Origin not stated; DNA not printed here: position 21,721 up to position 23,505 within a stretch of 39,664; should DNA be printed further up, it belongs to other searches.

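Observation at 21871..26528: Translationally coupled cassette: PLP decarboxylase, HisC-like aminotransferase, GNAT-like protein and OSBS/NSAR enolase-superfamily enzyme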

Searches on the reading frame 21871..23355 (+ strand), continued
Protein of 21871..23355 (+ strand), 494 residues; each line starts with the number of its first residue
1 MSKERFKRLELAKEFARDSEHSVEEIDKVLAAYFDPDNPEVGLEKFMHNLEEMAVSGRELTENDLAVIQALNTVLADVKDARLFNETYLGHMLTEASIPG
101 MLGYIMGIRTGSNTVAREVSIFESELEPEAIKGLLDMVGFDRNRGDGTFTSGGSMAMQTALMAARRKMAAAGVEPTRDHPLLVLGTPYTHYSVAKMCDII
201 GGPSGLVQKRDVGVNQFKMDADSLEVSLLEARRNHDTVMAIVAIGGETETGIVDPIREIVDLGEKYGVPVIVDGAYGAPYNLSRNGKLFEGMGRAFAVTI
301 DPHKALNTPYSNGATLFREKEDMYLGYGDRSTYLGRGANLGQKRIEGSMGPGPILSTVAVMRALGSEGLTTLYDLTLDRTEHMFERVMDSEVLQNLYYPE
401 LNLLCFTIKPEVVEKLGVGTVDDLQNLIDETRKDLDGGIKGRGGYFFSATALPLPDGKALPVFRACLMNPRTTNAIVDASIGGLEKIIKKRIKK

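Call 74: find_encoding_contigs(protein=P0319, flank=8000, max_places=1)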
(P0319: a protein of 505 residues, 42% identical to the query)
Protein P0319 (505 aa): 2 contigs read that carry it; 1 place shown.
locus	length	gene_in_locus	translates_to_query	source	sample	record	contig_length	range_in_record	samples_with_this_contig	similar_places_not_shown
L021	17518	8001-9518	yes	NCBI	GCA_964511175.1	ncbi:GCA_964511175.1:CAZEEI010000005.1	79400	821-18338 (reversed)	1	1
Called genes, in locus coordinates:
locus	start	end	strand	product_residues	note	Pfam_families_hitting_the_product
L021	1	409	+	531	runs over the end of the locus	-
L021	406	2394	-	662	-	PF03483:B3_4, PF03484:B5, PF17759:tRNA_synthFbeta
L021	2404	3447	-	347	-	PF01409:tRNA-synt_2d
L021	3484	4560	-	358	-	PF04389:Peptidase_M28 (faint), PF01546:Peptidase_M20, PF07687:M20_dimer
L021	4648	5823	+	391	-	PF00155:Aminotran_1_2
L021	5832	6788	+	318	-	-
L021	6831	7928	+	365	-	PF02746:MR_MLE_N, PF00113:Enolase_C (weak), PF26685:DUF8230_C, PF13378:MR_MLE_C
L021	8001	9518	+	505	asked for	PF00282:Pyridoxal_deC, PF00266:Aminotran_5 (weak), PF01041:DegT_DnrJ_EryC1 (weak)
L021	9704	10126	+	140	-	-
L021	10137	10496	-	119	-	PF00453:Ribosomal_L20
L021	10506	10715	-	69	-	PF01632:Ribosomal_L35p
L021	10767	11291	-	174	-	PF05198:IF3_N, PF00707:IF3_C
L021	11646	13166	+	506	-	-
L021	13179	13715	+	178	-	PF00583:Acetyltransf_1 (weak)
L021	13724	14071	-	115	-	-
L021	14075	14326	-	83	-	-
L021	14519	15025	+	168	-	PF01582:TIR, PF13676:TIR_2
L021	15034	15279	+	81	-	-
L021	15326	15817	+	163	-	-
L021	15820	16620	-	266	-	-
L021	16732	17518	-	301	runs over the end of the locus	PF05697:Trigger_N, PF05698:Trigger_C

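Call 77: search_protein_families(library=ncbifam, proteins=[L018:6344-7798:-, L019:2953-4407:+, L018:5224-6357:-, L019:4394-5530:+, L021:6831-7928:+, L021:5832-6788:+, L020:13056-14138:-], max_evalue=0.00001)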
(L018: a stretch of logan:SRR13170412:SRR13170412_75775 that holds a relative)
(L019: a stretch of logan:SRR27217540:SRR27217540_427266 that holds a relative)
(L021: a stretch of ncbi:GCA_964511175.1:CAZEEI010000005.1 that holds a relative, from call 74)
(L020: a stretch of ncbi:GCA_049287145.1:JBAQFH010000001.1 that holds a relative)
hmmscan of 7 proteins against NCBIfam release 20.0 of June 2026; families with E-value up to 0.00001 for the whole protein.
L018:6344-7798:- (484 aa): 0 families

L019:2953-4407:+ (484 aa): 0 families

L018:5224-6357:- (377 aa): 16 families
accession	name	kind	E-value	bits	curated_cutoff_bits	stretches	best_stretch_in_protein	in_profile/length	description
TIGR01928.1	menC_lowGC_arch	equivalog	2.7e-97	325.7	200.65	1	18-339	3-323/325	o-succinylbenzoate synthase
TIGR02534.1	mucon_cyclo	subfamily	1.1e-34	120.1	334.95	1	10-369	1-366/368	muconate/chloromuconate family cycloisomerase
NF041118.1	A_G_epim_Thtga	equivalog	3.2e-26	92.3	500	1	19-317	12-310/341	L-Ala-D/L-Glu epimerase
NF047820.1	TalGalacDh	equivalog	8.6e-25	87.4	500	1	107-364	107-360/371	L-talarate/galactarate dehydratase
NF042940.1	racemase_DgcA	equivalog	5.6e-24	84.9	400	1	19-313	7-285/323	N-acetyl-D-Glu racemase DgcA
NF043002.1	HProlDhtase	equivalog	3.5e-22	78.8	500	1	43-359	38-353/366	cis-3-hydroxy-L-proline dehydratase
NF040866.1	AraD_Arch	equivalog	4.4e-19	68.7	650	1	79-369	68-370/372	arabinonate dehydratase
NF040790.2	glucon_galact_dh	equivalog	1.9e-18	66.5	750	1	182-369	182-370/390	bifunctional D-gluconate/D-galactonate dehydratase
NF011708.0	PRK15129.1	equivalog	4.4e-18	65.4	343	1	21-317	12-292/321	L-Ala-D/L-Glu epimerase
NF002739.0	PRK02714.1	equivalog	5.1e-16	59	259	1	17-313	9-287/320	o-succinylbenzoate synthase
NF010624.0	PRK14017.1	equivalog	7.4e-16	58.2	311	1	39-370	16-362/382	galactonate dehydratase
NF043051.1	ManoateDhtManD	equivalog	1.1e-15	57.4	550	1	179-369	193-384/403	D-mannonate dehydratase ManD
NF002782.0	PRK02901.1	equivalog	5.7e-14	51.8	288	1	163-350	101-290/328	o-succinylbenzoate synthase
NF011654.0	PRK15072.1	subfamily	9.2e-13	47.8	430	1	179-369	194-385/404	D-galactonate dehydratase family protein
TIGR01927.1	menC_gam_Gplu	equivalog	9.5e-12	44.8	130.55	1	21-313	6-279/307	o-succinylbenzoate synthase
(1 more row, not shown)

L019:4394-5530:+ (378 aa): 16 families
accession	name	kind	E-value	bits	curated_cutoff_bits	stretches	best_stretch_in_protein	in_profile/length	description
TIGR01928.1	menC_lowGC_arch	equivalog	4.9e-98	328.1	200.65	1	16-339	1-323/325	o-succinylbenzoate synthase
TIGR02534.1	mucon_cyclo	subfamily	2.5e-37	128.8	334.95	1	13-370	4-367/368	muconate/chloromuconate family cycloisomerase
NF041118.1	A_G_epim_Thtga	equivalog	3.8e-28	98.6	500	1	25-312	18-305/341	L-Ala-D/L-Glu epimerase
NF047820.1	TalGalacDh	equivalog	3.7e-27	95.2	500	1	109-366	109-362/371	L-talarate/galactarate dehydratase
NF042940.1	racemase_DgcA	equivalog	7.6e-27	94.4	400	1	19-304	7-276/323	N-acetyl-D-Glu racemase DgcA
NF043002.1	HProlDhtase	equivalog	1.6e-22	79.8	500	1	33-357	28-351/366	cis-3-hydroxy-L-proline dehydratase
NF011708.0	PRK15129.1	equivalog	6.9e-21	74.6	343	1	15-320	6-295/321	L-Ala-D/L-Glu epimerase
NF040866.1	AraD_Arch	equivalog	5.3e-18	65.1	650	1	36-369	32-370/372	arabinonate dehydratase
NF002782.0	PRK02901.1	equivalog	3.8e-17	62.3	288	1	111-352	54-292/328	o-succinylbenzoate synthase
NF002739.0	PRK02714.1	equivalog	3.6e-15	56.2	259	1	151-312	120-286/320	o-succinylbenzoate synthase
NF043051.1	ManoateDhtManD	equivalog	1.5e-14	53.6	550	1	36-171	15-149/403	D-mannonate dehydratase ManD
NF040790.2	glucon_galact_dh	equivalog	1.8e-14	53.4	750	1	179-373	179-374/390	bifunctional D-gluconate/D-galactonate dehydratase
TIGR01927.1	menC_gam_Gplu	equivalog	7.6e-13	48.4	130.55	1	31-308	16-274/307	o-succinylbenzoate synthase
NF010624.0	PRK14017.1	equivalog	1.4e-12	47.5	311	1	39-372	16-364/382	galactonate dehydratase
NF011654.0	PRK15072.1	subfamily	2.8e-12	46.2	430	0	37-172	16-150/404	D-galactonate dehydratase family protein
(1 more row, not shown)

L021:6831-7928:+ (365 aa): 18 families
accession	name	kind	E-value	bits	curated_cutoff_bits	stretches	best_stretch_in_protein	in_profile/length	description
TIGR01928.1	menC_lowGC_arch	equivalog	7.9e-97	324.2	200.65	1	12-335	1-324/325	o-succinylbenzoate synthase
TIGR02534.1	mucon_cyclo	subfamily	3.2e-36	125.2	334.95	1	31-362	26-364/368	muconate/chloromuconate family cycloisomerase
NF042940.1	racemase_DgcA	equivalog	4.2e-29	101.8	400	1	15-311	7-288/323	N-acetyl-D-Glu racemase DgcA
NF041118.1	A_G_epim_Thtga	equivalog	2.5e-26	92.6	500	1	31-300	28-298/341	L-Ala-D/L-Glu epimerase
NF040866.1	AraD_Arch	equivalog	2e-25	89.6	650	1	32-362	32-368/372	arabinonate dehydratase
NF047820.1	TalGalacDh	equivalog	1.2e-23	83.6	500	1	106-357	111-358/371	L-talarate/galactarate dehydratase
NF043002.1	HProlDhtase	equivalog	6.1e-23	81.2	500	1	5-355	2-354/366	cis-3-hydroxy-L-proline dehydratase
NF011708.0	PRK15129.1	equivalog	1.3e-20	73.7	343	1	17-297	12-279/321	L-Ala-D/L-Glu epimerase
NF040790.2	glucon_galact_dh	equivalog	5.7e-20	71.5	750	2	174-363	179-369/390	bifunctional D-gluconate/D-galactonate dehydratase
NF010624.0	PRK14017.1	equivalog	9e-19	67.8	311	1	34-362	15-359/382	galactonate dehydratase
NF002739.0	PRK02714.1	equivalog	1e-18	67.9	259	1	8-303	4-282/320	o-succinylbenzoate synthase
TIGR01927.1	menC_gam_Gplu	equivalog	2.6e-18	66.4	130.55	1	15-301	4-272/307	o-succinylbenzoate synthase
NF043051.1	ManoateDhtManD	equivalog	2.9e-16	59.3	550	1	30-167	13-150/403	D-mannonate dehydratase ManD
NF011654.0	PRK15072.1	subfamily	7.3e-14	51.4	430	1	29-167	12-150/404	D-galactonate dehydratase family protein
NF011968.0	PRK15440.1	equivalog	4.5e-13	48.9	393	1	24-357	50-385/395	L-rhamnonate dehydratase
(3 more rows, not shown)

L021:5832-6788:+ (318 aa): 0 families

L020:13056-14138:- (360 aa): 1 family
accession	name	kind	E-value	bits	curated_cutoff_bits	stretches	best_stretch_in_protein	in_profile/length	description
TIGR03827.1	GNAT_ablB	equivalog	1.2e-07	31.4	205.1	1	6-110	114-217/266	putative beta-lysine N-acetyltransferase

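Call 78: search_solved_structures(query=L018:6344-7798:-, max_evalue=0.001, show_alignments=0)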
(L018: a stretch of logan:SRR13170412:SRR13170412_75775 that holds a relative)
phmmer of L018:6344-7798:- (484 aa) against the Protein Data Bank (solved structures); distinct sequences matched with E-value up to 0.001: 0.

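Call 79: search_protein_families(library=pfam, proteins=[L018:6344-7798:-, L019:2953-4407:+, L021:5832-6788:+, L020:13056-14138:-, L018:4692-4934:+], max_evalue=0.01)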
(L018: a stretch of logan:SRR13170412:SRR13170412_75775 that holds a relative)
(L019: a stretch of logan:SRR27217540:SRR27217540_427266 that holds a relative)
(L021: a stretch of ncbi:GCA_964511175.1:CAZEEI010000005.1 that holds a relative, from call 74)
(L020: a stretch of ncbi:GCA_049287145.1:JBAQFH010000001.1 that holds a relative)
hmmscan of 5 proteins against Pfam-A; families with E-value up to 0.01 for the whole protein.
L018:6344-7798:- (484 aa): 1 family
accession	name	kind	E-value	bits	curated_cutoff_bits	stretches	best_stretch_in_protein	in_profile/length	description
PF04107.18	GCS2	-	2.7e-07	30.7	21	1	71-204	48-181/291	Glutamate-cysteine ligase family 2(GCS2)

L019:2953-4407:+ (484 aa): 1 family
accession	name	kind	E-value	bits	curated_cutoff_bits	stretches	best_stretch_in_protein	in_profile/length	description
PF04107.18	GCS2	-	3.8e-09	36.7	21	1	71-206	48-183/291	Glutamate-cysteine ligase family 2(GCS2)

L021:5832-6788:+ (318 aa): 0 families

L020:13056-14138:- (360 aa): 7 families
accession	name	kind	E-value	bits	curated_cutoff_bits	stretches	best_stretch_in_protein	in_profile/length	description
PF00583.31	Acetyltransf_1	-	6.4e-10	39.8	20.7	1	37-117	15-101/116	Acetyltransferase (GNAT) family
PF13508.13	Acetyltransf_7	-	4.8e-07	30.5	27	1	55-111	6-63/84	Acetyltransferase (GNAT) domain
PF13673.13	Acetyltransf_10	-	1.5e-06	28.6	23.6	1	34-107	13-82/128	Acetyltransferase (GNAT) domain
PF13527.13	Acetyltransf_9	-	0.0029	18.1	25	0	10-109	2-105/127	Acetyltransferase (GNAT) domain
PF14542.12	Acetyltransf_CG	-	0.004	17.7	30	1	61-109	9-57/80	GCN5-related N-acetyl-transferase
PF13302.13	Acetyltransf_3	-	0.0096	17.1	25.4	0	10-118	4-121/138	Acetyltransferase (GNAT) domain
PF12746.13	GNAT_acetyltran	-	0.0098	16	26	0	59-119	164-223/243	GNAT acetyltransferase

L018:4692-4934:+ (80 aa): 0 families
